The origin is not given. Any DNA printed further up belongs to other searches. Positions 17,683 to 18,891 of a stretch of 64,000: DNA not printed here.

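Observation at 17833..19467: Two orphan low-GC genes (zinc-ribbon/DUF4145 protein and a 302-aa family-less protein) arranged as integron cassettes: candidate undescribed system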

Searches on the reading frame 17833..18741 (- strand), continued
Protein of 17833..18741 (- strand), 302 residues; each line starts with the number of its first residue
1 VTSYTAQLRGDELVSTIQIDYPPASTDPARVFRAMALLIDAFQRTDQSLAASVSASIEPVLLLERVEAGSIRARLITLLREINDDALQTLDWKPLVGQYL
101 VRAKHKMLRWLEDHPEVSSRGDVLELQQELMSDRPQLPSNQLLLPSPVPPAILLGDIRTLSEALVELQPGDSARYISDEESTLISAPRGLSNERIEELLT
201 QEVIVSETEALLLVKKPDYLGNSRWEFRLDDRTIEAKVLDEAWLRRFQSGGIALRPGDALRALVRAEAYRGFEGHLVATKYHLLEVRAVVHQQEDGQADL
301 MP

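Call 47: fold_search(model_id=the predicted structure, library=viral)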
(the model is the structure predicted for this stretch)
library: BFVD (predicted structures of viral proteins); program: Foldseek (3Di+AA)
matches with E <= 10: 1070; with E <= 0.001: 3
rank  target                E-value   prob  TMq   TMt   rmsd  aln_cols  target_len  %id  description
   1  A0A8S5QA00            1.1e-09  1.00  0.42  0.36   7.9       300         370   14  DUF6575 domain-containing protein [Siphoviridae sp. ctoic9]
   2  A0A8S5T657            1.3e-09  1.00  0.36  0.39  14.8       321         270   13  Uncharacterized protein [Myoviridae sp. ctLIM9]
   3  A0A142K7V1            9.0e-07  1.00  0.29  0.47   3.4       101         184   22  Uncharacterized protein [Mycobacterium phage Pipsqueaks]
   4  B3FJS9                1.3e-03  0.54  0.19  0.21  20.5       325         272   10  Uncharacterized protein [Pseudomonas phage 201phi2-1]
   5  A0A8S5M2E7            6.8e-03  0.84  0.17  0.18  13.0       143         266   11  DNA ligase [Siphoviridae sp. cthjx9]
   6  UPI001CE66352         1.1e-02  0.84  0.19  0.35  10.8       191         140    9  (no name look-up for this kind of identifier)
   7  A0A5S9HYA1            1.6e-02  0.63  0.21  0.34   9.2       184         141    9  Uncharacterized protein [Tenacibaculum phage PTm5]
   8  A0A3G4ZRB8            1.6e-02  0.15  0.16  0.11  15.9       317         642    5  Uncharacterized protein [Dasosvirus sp.]
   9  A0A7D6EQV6            2.3e-02  0.10  0.12  0.07  24.5       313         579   11  Uncharacterized protein [Golovinomyces cichoracearum associated tombus-like virus 1]
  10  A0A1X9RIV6            3.1e-02  0.90  0.20  0.37   6.6       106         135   14  E4 ORF2 [Bat mastadenovirus WIV17]
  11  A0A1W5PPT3            3.1e-02  0.20  0.17  0.08  19.6       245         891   10  Initiator protein NS1 [Miniopterus schreibersii bat bocavirus]
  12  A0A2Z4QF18            3.5e-02  0.60  0.13  0.25   8.7       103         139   11  Uncharacterized protein [Erwinia phage vB_EamM_Alexandra]
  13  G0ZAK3                3.7e-02  0.72  0.20  0.38   9.4       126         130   17  E4 ORF2 [titi monkey adenovirus 1]
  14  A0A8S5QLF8            3.9e-02  0.51  0.20  0.16  13.8       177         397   14  DNA ligase [CrAss-like virus sp. ctYsL76]
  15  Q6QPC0                4.4e-02  0.77  0.21  0.39   8.1       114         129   15  E4 ORF 2 [Simian adenovirus 23]
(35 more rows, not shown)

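Call 49: search_protein_families(library=padloc, alignment_id=A1, max_evalue=0.01)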
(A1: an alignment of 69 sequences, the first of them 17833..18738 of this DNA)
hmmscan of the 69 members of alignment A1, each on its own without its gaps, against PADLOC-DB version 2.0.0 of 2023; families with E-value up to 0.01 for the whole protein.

A. member 1, window:17833-18738:- (301 aa): 1 family
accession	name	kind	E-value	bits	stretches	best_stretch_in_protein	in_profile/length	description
PDLC05015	PDC-S42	-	8.3e-06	23.5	1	194-296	197-295/302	-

B. families by the number of members that match (of 69 scanned): 4 families
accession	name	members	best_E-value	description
PDLC05015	PDC-S42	66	7.1e-14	-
PDLC05016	PDC-S42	28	1.4e-07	-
PDLC05017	PDC-S42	1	0.0012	-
PDLC02498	BrxF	1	0.0059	BrxF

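Call 50: search_protein_families(library=ncbifam, alignment_id=A1, max_evalue=0.01)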
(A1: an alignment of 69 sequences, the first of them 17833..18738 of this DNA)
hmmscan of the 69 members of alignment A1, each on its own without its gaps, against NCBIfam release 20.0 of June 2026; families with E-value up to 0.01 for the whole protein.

A. member 1, window:17833-18738:- (301 aa): 1 family
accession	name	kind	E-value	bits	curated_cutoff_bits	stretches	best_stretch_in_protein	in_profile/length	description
NF053583.1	LAPAL_fam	equivalog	3.8e-19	69.2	60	1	55-286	43-288/292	LAPAL motif-containing putative phage structural protein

B. families by the number of members that match (of 69 scanned): 4 families
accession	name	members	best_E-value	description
NF053583.1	LAPAL_fam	69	3.3e-32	LAPAL motif-containing putative phage structural protein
NF002698.0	PRK02491.1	1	0.0003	nucleoside-triphosphate diphosphatase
NF005442.0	PRK07028.1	1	0.0061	bifunctional hexulose-6-phosphate synthase/ribonuclease regulator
TIGR01681.1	HAD-SF-IIIC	1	0.0089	HAD-IIIC family phosphatase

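Call 51: search_protein_families(library=pfam, alignment_id=A1, max_evalue=1)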
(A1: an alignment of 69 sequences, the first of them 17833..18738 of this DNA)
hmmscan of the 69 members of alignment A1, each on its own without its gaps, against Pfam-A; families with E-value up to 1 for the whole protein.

A. member 1, window:17833-18738:- (301 aa): 2 families
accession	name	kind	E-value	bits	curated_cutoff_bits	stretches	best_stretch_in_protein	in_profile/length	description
PF17958.7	EF-hand_13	-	0.14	12.4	22.6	1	72-117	4-47/90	EF-hand domain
PF11148.14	DUF2922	-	0.28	11.6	25.5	1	14-56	16-60/69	Protein of unknown function (DUF2922)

B. families by the number of members that match (of 69 scanned): 50 families (the first 25 are shown)
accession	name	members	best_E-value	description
PF22557.2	DuOB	4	0.031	Dual OB-containing domain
PF07197.17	DUF1409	3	0.047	Protein of unknown function (DUF1409)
PF01166.23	TSC22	2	0.014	TSC-22/dip/bun family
PF12658.13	Ten1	2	0.072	Telomere capping, CST complex subunit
PF24865.1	DUF7731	1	8.9e-05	Domain of unknown function (DUF7731)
PF03721.20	UDPG_MGDP_dh_N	1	0.0071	UDP-glucose/GDP-mannose dehydrogenase family, NAD binding domain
PF19309.4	Frem_N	1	0.015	Frem protein N-terminal domain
PF17448.7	YqaH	1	0.02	Uncharacterized YqaH-like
PF09388.15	SpoOE-like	1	0.026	Spo0E like sporulation regulatory protein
PF06668.17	ITI_HC_C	1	0.029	Inter-alpha-trypsin inhibitor heavy chain C-terminus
PF23796.1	DUF7174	1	0.03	Family of unknown function (DUF7174)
PF01406.26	tRNA-synt_1e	1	0.033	tRNA synthetases class I (C) catalytic domain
PF15292.12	Treslin_M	1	0.035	Treslin, M domain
PF02078.22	Synapsin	1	0.036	Synapsin, N-terminal domain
PF22006.2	PilZ-like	1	0.038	PilZ domain-like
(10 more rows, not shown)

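Call 71: search_protein_families(library=pfam, proteins=[L005:4384-4995:+, L002:4668-4928:+, L013:1002-1424:+], max_evalue=1)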
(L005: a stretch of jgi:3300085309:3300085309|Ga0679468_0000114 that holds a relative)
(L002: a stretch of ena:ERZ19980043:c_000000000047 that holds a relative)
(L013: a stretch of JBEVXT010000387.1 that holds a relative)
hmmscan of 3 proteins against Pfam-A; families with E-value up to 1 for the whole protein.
L005:4384-4995:+ (203 aa): 0 families

L002:4668-4928:+ (86 aa): 0 families

L013:1002-1424:+ (140 aa): 0 families

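Call 74: search_protein_families(library=padloc, proteins=[L005:4384-4995:+, L013:1002-1424:+, L001:3551-4843:+, L001:6200-7309:+, L001:982-1608:+, L001:1605-2198:+, L001:8080-8949:+], max_evalue=0.01)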
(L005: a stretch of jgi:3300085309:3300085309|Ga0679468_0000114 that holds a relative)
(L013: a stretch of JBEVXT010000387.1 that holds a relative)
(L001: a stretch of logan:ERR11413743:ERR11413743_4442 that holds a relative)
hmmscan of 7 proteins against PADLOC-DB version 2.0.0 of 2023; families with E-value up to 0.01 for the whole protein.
L005:4384-4995:+ (203 aa): 0 families

L013:1002-1424:+ (140 aa): 0 families

L001:3551-4843:+ (430 aa): 9 families
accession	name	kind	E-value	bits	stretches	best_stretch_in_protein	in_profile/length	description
PDLC05005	PDC-S35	-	1.5e-56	190.1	1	280-427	111-256/264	-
PDLC05007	PDC-S35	-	9.5e-53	177.6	1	280-426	126-270/278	-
PDLC05004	PDC-S35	-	3.8e-49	165.7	1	280-426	112-257/265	-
PDLC05006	PDC-S35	-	6.1e-41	138.3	1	257-427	51-225/231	-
PDLC05003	PDC-S35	-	1.5e-32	111.1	1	278-427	80-234/245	-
PDLC00729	Effector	-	5.3e-11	40.5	1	324-412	42-127/310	TIR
PDLC00731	Effector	-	1.3e-10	38.8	1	324-410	193-278/306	TIR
PDLC02371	PycTIR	-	5.4e-08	30.5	1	288-412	152-265/288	-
PDLC00732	Effector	-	6.4e-08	29.9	1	339-408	204-272/301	TIR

L001:6200-7309:+ (369 aa): 0 families

L001:982-1608:+ (208 aa): 2 families
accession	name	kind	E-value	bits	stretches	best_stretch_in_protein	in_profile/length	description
PDLC04589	PDC-M34A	-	2.5e-72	241.6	1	1-206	1-207/208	-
PDLC04588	PDC-M34A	-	2.9e-41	139.6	1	5-207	59-259/260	-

L001:1605-2198:+ (197 aa): 3 families
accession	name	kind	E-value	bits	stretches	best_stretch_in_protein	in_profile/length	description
PDLC04592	PDC-M34B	-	2e-69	231.1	1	7-196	4-191/192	-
PDLC04591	PDC-M34B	-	2.3e-41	139.7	1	42-196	30-185/185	-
PDLC04590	PDC-M34B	-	1.9e-36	123.2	1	58-195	8-145/147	-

L001:8080-8949:+ (289 aa): 0 families

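Call 75: search_dna_similar(query=window:17833-18741:-, collection=phages, mode=protein, max_evalue=0.001, max_rows=25)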
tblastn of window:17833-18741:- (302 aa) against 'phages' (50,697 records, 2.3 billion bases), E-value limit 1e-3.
Records with a match: 2; places in all: 2; records where one place covers at least 80% of the query: 2.
Best place of each record, by identity: <60% 2.
By first word of the organism name: Mesorhizobium 1; Vibrio 1.
By host as written in the record: Mesorhizobium sediminum CBW1107-2 1; Vibrio anguillarum strain 90-11-286 1.
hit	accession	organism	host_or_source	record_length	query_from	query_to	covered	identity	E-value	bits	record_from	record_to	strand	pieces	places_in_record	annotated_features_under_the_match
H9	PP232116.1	Mesorhizobium phage vB_MseS-P1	Mesorhizobium sediminum CBW1107-2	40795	17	291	91%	28.6%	6e-26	113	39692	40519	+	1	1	hypothetical protein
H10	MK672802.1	Vibrio phage Va_90-11-286_p16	Vibrio anguillarum strain 90-11-286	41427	8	295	95%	26.7%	3e-20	97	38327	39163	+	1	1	hypothetical protein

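Call 76: search_dna_similar(query=window:17833-18741:-, collection=plasmids, mode=protein, max_evalue=0.001, max_rows=25)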
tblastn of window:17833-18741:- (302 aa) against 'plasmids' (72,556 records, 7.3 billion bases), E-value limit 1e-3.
Records with a match: 1; places in all: 1; records where one place covers at least 80% of the query: 1.
Best place of each record, by identity: <60% 1.
By first word of the organism name: Aeromonas 1.
By predicted mobility (MOB-suite, as given by PLSDB): mobilizable 1.
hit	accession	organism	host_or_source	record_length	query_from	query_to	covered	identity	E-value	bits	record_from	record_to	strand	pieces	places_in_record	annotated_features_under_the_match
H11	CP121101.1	Aeromonas hydrophila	Homo sapiens,urine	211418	16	274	86%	22.4%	2e-4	50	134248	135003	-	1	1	none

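Call 77: get_annotated_region(hit=H9, flank=6000)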
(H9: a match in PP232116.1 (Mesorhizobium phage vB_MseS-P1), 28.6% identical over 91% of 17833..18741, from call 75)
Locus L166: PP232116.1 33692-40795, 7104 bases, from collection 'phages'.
description: Mesorhizobium phage vB_MseS-P1, complete genome.
organism: Mesorhizobium phage vB_MseS-P1 (NCBI taxid 3120101)
taxonomy: Viruses
host: Mesorhizobium sediminum CBW1107-2; source: -; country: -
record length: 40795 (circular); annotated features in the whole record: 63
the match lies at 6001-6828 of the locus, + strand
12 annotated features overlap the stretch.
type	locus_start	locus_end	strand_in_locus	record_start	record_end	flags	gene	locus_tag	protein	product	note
CDS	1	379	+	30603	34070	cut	-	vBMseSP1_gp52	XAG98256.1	megatron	virion protein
CDS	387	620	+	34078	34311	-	-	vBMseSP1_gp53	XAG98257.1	proteasome-associated ATPase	-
CDS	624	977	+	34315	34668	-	-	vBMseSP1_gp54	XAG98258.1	tail fiber protein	virion protein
CDS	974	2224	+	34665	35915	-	-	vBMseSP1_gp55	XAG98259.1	tail fiber protein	virion protein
CDS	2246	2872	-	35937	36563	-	-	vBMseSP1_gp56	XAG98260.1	S-adenosylmethionine-dependent methyltransferase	-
CDS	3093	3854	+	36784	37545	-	-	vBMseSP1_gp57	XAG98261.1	lysozyme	-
CDS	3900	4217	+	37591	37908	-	-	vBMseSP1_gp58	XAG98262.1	lytic conversion lipoprotein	-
CDS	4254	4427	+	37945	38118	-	-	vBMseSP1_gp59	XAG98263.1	hypothetical protein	-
CDS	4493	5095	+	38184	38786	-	-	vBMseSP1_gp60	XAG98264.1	lysozyme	virion protein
CDS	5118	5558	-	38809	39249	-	-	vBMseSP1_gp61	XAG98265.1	hypothetical protein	-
CDS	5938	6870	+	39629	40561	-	-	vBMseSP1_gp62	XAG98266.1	hypothetical protein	-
CDS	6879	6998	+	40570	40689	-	-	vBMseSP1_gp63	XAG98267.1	hypothetical protein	-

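Call 78: get_annotated_region(hit=H10, flank=6000)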
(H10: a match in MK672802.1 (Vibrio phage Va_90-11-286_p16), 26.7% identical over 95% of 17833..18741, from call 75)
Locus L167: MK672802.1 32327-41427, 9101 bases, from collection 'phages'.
description: Vibrio phage Va_90-11-286_p16, complete genome.
organism: Vibrio phage Va_90-11-286_p16 (NCBI taxid 2565519)
taxonomy: Viruses; Duplodnaviria; Heunggongvirae; Uroviricota; Caudoviricetes
host: Vibrio anguillarum strain 90-11-286; source: -; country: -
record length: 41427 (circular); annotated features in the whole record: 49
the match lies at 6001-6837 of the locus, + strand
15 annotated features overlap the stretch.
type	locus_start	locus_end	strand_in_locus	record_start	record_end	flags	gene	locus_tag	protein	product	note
CDS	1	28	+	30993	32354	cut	-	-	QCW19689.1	hypothetical protein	unknown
CDS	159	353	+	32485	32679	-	-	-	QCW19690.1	hypothetical protein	unknown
CDS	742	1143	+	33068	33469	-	-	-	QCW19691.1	hypothetical protein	unknown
CDS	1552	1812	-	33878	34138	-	-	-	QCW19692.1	hypothetical protein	unknown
CDS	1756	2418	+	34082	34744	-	-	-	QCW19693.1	hypothetical protein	unknown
CDS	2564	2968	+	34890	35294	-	-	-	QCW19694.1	hypothetical protein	unknown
CDS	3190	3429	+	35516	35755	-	-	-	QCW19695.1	hypothetical protein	unknown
CDS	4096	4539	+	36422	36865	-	-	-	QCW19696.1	hypothetical protein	unknown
CDS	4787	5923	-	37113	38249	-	-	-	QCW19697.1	transposase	-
CDS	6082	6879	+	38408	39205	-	-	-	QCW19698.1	hypothetical protein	unknown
CDS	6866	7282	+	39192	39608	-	-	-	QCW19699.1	hypothetical protein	unknown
CDS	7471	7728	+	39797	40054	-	-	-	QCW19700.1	Phd/YefM protein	phd/yefM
CDS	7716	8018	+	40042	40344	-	-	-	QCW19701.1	RelE/ParE protein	relE/parE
CDS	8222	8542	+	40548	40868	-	-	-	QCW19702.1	hypothetical protein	unknown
CDS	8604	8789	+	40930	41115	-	-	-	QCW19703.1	hypothetical protein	unknown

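Call 84: search_solved_structures(query=A1, max_evalue=10, show_alignments=2)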
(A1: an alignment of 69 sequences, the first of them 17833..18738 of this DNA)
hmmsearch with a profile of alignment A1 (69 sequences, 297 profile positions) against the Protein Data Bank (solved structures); distinct sequences matched with E-value up to 10: 11.
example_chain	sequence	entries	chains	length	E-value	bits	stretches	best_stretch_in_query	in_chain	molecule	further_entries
8bpe_C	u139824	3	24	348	1.5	10.9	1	198-226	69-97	Immunoglobulin heavy constant mu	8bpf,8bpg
7xt6_B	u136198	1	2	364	1.6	10.8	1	198-226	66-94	Isoform 2 of Immunoglobulin heavy constant mu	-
7wsp_B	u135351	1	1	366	1.6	10.8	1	198-226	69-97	Isoform 2 of Immunoglobulin heavy constant mu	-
7wsp_D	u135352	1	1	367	1.6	10.8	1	198-226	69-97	Isoform 2 of Immunoglobulin heavy constant mu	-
7k0c_A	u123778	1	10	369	1.7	10.8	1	198-226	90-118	Immunoglobulin heavy constant mu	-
9uo4_A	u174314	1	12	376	1.7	10.8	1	198-226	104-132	Immunoglobulin heavy constant mu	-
9uo3_C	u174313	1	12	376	1.7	10.7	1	198-226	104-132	Isoform 1 of Immunoglobulin heavy constant mu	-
9arv_A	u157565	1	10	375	1.7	10.7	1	198-226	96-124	Isoform 1 of Immunoglobulin heavy constant mu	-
6kxs_A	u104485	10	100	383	1.8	10.7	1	198-226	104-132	Immunoglobulin heavy constant mu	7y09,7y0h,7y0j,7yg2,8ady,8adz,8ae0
8wyr_A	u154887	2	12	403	1.9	10.6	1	198-226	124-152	Interleukin-2,Isoform 1 of Immunoglobulin heavy constant mu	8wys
8gzn_A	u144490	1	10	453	2.3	10.3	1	198-226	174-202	Immunoglobulin heavy constant mu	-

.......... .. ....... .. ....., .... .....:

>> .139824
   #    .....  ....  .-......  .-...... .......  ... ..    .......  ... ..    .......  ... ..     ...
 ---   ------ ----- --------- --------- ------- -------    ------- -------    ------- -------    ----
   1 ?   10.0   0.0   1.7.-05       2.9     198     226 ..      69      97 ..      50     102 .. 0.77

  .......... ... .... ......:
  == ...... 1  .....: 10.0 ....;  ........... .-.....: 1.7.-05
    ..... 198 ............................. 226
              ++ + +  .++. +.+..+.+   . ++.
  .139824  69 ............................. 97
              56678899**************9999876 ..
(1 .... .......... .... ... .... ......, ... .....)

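Call 89: find_related_loci(query=A3, collection=viral_contigs, flank=8000)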
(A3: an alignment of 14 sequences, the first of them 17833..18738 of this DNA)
Query A3 (301 aa) in viral_contigs; peptide patterns used: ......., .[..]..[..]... (x = any residue, [..] = any of these).
75 stretches matched a pattern; 13 encode a relative of the query (tblastn E <= 1e-3); 13 distinct loci.
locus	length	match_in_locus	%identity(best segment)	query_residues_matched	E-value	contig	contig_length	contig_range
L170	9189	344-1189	36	15-296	2e-60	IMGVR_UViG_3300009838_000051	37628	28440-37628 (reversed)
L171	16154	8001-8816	42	15-285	2e-60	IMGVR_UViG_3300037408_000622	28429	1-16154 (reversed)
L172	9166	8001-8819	36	16-289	2e-58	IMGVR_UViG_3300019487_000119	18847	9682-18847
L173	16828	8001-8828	36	15-289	2e-58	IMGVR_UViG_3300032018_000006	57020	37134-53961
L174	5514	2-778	36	32-290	3e-57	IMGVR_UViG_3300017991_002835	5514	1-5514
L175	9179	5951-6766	38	16-289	1e-52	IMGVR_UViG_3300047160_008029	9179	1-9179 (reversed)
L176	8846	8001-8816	34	16-291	6e-50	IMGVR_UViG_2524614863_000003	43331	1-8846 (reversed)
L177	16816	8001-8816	40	16-289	2e-49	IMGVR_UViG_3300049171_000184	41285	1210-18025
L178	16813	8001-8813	32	15-285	6e-48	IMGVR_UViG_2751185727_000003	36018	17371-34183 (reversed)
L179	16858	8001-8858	38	16-301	2e-64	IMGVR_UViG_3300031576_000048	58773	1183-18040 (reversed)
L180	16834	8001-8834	33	16-293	2e-37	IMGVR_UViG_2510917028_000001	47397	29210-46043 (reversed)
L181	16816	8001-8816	39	16-289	7e-52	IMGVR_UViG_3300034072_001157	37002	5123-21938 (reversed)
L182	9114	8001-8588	32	105-300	5e-26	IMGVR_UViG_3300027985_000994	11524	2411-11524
